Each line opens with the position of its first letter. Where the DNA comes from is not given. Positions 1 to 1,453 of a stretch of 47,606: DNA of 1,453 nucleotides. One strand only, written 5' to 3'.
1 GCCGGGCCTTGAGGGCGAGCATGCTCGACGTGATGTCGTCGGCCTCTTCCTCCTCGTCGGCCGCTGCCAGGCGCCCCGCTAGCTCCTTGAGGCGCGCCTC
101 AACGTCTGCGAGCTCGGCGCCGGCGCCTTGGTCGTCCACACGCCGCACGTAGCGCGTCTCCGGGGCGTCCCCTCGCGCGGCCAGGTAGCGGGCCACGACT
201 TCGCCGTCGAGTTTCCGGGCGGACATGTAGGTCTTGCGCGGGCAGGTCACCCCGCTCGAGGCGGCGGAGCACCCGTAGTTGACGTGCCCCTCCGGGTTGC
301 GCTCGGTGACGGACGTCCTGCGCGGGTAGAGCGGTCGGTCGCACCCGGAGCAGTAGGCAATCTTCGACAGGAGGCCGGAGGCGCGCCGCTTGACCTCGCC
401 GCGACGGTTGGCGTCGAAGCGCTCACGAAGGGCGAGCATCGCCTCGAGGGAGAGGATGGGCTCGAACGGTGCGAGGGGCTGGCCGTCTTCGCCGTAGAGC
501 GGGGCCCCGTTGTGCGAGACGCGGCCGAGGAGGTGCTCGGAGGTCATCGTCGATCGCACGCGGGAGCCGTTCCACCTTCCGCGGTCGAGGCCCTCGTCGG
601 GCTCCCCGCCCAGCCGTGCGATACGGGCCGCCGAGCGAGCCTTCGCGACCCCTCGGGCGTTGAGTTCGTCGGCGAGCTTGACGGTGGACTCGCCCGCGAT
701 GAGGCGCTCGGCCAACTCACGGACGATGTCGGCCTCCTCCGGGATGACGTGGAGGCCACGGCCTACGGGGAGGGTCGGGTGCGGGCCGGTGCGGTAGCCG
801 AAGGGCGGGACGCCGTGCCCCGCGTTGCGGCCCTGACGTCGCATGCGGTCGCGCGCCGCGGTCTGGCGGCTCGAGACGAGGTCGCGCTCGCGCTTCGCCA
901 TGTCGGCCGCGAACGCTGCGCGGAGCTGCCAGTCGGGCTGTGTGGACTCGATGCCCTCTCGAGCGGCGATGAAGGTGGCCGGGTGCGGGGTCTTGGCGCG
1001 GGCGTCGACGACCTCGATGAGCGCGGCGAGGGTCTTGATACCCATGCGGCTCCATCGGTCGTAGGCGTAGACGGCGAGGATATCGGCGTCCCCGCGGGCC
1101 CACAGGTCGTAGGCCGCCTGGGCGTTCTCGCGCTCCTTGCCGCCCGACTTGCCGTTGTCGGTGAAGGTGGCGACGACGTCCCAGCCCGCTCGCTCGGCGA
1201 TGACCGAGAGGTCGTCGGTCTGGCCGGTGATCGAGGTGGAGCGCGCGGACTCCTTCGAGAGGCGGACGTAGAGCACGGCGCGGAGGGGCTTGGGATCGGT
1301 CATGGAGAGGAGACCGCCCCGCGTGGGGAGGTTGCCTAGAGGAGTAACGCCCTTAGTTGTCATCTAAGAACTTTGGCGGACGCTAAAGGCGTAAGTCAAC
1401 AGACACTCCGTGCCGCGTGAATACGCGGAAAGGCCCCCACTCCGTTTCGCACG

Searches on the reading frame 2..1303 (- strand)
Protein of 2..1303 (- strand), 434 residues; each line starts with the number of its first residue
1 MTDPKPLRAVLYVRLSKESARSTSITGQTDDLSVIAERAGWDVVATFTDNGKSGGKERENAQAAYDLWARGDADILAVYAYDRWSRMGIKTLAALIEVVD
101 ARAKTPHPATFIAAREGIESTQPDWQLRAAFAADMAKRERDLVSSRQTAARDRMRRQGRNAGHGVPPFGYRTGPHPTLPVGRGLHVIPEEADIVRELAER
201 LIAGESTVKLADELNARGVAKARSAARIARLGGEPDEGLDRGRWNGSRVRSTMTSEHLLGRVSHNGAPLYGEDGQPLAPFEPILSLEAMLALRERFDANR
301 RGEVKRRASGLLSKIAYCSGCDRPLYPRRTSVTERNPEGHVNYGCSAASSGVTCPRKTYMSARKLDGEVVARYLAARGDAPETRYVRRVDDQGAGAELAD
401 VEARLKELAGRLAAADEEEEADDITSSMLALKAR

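Call 65: find_homologous_proteins(query=window:2-1303:-, max_evalue=1e-30)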
Query window:2-1303:- (434 aa): 47 proteins with E <= 1e-30 among 8000 candidates.
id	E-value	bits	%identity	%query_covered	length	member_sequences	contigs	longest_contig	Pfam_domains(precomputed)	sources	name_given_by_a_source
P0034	1.6e-264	895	94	100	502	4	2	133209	PF07508.20,PF00239.27,PF13408.13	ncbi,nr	ncbi:recombinase family protein [Microbacterium testaceum]|nr:recombinase family protein [Microbacte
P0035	9.7e-243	823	86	100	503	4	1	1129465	PF07508.20,PF00239.27,PF13408.13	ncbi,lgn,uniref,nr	ncbi:recombinase family protein [Microbacterium sp. IEGM 1404]|uniref:recombinase family protein n=1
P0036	3.7e-227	772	81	100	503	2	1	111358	PF00239.27,PF13408.13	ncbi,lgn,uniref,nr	ncbi:DNA invertase Pin-like site-specific DNA recombinase [Microbacterium sp. AG157]|uniref:recombin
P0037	4.2e-212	722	76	100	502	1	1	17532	PF07508.20,PF00239.27,PF13408.13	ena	-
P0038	6.3e-212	722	76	99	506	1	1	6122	PF00239.27,PF13408.13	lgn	-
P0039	1.8e-191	654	71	98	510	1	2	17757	PF07508.20,PF00239.27,PF13408.13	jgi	jgi:DNA invertase Pin-like site-specific DNA recombinase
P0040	1.6e-177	609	70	93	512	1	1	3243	PF07508.20,PF00239.27,PF13408.13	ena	-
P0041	2.7e-172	591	64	100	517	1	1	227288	PF00239.27,PF13408.13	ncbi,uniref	ncbi:recombinase family protein [Microbacterium sp. BWT-B31]|uniref:recombinase family protein n=1 T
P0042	2.4e-161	555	60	98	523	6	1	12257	PF00239.27,PF13408.13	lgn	-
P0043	2.4e-160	552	61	98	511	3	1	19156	PF07508.20,PF00239.27,PF13408.13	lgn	-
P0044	3.3e-160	551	61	100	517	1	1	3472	PF00239.27,PF13408.13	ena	-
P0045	1.9e-159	549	60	98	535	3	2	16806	PF07508.20,PF00239.27,PF13408.13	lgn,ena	-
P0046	2.6e-158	545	62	98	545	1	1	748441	PF00239.27,PF13408.13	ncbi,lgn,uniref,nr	ncbi:recombinase family protein [Microbacterium sp. USTB-Y]|uniref:recombinase family protein n=1 Ta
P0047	2.1e-153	529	57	98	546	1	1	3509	PF00239.27,PF13408.13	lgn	-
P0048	4.6e-121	423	51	100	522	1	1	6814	PF07508.20,PF00239.27,PF13408.13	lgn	-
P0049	8.9e-120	418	48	100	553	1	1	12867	PF00239.27,PF13408.13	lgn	-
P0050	3.9e-119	416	55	86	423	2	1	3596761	PF07508.20,PF00239.27,PF13408.13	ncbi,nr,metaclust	ncbi:hypothetical protein A0130_03170 [Leifsonia xyli]|nr:hypothetical protein A0130_03170 [Leifsoni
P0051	2.2e-113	397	53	90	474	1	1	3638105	PF00239.27,PF13408.13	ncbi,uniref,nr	ncbi:recombinase family protein [Leifsonia sp. AG29]|uniref:recombinase family protein n=1 Tax=Leifs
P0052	1.3e-103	365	49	82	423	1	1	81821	PF00239.27,PF13408.13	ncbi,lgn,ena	-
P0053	4.7e-97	343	48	94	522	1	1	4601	PF07508.20,PF00239.27,PF13408.13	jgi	jgi:DNA invertase Pin-like site-specific DNA recombinase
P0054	2.5e-96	341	45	98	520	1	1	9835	PF07508.20,PF00239.27,PF13408.13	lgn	-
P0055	1.3e-94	335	50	90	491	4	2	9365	PF07508.20,PF00239.27,PF13408.13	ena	-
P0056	1.7e-93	332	45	95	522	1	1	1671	PF07508.20,PF00239.27,PF13408.13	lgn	-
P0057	1.7e-92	328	48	96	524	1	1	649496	PF07508.20,PF00239.27,PF13408.13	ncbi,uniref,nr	ncbi:recombinase family protein [Agromyces sp. ISL-38]|uniref:recombinase family protein n=1 Tax=Agr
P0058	1.9e-92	328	46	95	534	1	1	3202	PF07508.20,PF00239.27,PF13408.13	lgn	-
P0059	2.0e-92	328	47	99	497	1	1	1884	PF00239.27,PF13408.13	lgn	-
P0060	2.2e-92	328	47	93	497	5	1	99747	PF07508.20,PF00239.27,PF13408.13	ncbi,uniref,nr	ncbi:recombinase family protein [uncultured Microbacterium sp.]|uniref:recombinase family protein n=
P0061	3.4e-92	327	45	98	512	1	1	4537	PF00239.27,PF13408.13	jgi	jgi:DNA invertase Pin-like site-specific DNA recombinase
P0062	8.3e-92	326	47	95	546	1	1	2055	PF07508.20,PF00239.27,PF13408.13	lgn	-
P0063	1.6e-91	325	46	94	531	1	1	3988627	PF07508.20,PF00239.27,PF13408.13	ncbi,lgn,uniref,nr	ncbi:hypothetical protein GRS96_12165 [Rathayibacter sp. VKM Ac-2803]|uniref:recombinase family prot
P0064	1.2e-89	319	44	95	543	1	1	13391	PF07508.20,PF00239.27,PF13408.13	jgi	jgi:site-specific DNA recombinase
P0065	3.2e-89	318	44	99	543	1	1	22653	PF07508.20,PF00239.27,PF13408.13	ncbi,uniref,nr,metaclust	ncbi:hypothetical protein JF66_06855 [Cryobacterium sp. MLB-32]|uniref:recombinase family protein n=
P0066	4.5e-89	317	44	96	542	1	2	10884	PF07508.20,PF00239.27,PF13408.13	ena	-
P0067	5.7e-89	317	45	96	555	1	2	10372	PF07508.20,PF00239.27,PF13408.13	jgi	jgi:site-specific DNA recombinase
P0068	9.6e-88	313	46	86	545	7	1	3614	PF07508.20,PF00239.27,PF13408.13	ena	-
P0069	1.5e-86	309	43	97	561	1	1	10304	PF07508.20,PF00239.27,PF13408.13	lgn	-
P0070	2.3e-82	295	42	98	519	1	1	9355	PF07508.20,PF00239.27,PF13408.13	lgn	-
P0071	7.4e-82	293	48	78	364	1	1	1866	PF07508.20,PF00239.27,PF13408.13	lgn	-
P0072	4.1e-81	291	43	84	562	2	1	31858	PF07508.20,PF00239.27,PF13408.13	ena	-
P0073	1.3e-77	279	40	100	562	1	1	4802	PF00239.27,PF13408.13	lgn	-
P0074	1.6e-76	276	43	93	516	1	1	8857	PF07508.20,PF00239.27,PF13408.13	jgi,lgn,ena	-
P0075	1.4e-64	237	56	53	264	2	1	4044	PF00239.27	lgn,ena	-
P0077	1.5e-38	151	57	35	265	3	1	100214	PF00239.27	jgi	jgi:hypothetical protein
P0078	4.7e-37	146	32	92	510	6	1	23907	PF07508.20,PF00239.27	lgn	-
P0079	1.3e-35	141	33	88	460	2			PF07508.20,PF00239.27,PF13408.13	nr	nr:recombinase family protein [Streptomyces sp. NBC_00830]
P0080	4.6e-35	139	31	95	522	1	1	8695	PF07508.20,PF00239.27,PF13408.13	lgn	-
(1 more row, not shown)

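Call 66: find_encoding_contigs(protein=P0034, flank=3000, max_places=1)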
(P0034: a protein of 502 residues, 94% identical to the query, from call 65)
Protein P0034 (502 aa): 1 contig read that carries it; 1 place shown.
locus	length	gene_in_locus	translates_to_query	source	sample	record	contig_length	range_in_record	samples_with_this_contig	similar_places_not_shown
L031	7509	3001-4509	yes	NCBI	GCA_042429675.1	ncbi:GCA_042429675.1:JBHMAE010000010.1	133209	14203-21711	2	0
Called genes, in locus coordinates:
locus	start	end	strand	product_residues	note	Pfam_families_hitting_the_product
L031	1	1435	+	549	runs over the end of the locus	PF02720:DUF222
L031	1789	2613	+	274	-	PF00795:CN_hydrolase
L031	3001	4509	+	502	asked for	PF00239:Resolvase, PF07508:Recombinase (weak), PF13408:Zn_ribbon_recom (weak)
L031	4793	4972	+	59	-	-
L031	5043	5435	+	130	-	-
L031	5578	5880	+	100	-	-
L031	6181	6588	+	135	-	-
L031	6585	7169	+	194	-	PF00149:Metallophos (weak), PF12850:Metallophos_2 (faint)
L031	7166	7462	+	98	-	-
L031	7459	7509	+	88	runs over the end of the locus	-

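Call 67: find_encoding_contigs(protein=P0035, flank=3000, max_places=1)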
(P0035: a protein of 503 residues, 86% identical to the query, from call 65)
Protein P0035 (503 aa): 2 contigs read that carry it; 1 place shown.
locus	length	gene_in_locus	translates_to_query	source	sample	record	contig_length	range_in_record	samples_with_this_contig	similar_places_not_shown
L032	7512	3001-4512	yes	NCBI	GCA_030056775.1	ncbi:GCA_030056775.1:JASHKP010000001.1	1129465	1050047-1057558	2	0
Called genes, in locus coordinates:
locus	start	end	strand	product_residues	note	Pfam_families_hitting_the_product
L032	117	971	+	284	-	PF00795:CN_hydrolase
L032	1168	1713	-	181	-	PF06821:Ser_hydrolase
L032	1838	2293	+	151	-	PF01047:MarR (faint), PF12802:MarR_2 (weak), PF13404:HTH_AsnC-type, PF13412:HTH_24, PF01037:AsnC_trans_reg (weak)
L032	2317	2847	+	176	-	PF00583:Acetyltransf_1 (weak), PF02474:NodA, PF13527:Acetyltransf_9, PF13673:Acetyltransf_10 (weak), PF13508:Acetyltransf_7 (weak)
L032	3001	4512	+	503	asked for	PF00239:Resolvase, PF07508:Recombinase (weak), PF13408:Zn_ribbon_recom (weak)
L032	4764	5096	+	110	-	-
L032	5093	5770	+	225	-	-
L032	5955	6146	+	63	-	-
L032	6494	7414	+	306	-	-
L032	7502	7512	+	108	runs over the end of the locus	-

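Call 68: find_encoding_contigs(protein=P0036, flank=3000, max_places=1)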
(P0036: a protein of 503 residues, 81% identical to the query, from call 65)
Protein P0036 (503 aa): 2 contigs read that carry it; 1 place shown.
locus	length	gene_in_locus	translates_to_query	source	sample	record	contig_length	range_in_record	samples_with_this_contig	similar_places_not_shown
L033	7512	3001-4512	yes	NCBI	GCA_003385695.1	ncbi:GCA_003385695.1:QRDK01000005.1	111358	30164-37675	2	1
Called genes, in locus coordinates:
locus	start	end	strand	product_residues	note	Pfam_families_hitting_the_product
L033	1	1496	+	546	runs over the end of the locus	PF02720:DUF222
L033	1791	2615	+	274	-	PF00795:CN_hydrolase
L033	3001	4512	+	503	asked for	PF00239:Resolvase, PF13408:Zn_ribbon_recom (weak)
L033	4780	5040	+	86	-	-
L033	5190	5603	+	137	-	-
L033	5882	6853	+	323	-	-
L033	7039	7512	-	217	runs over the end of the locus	-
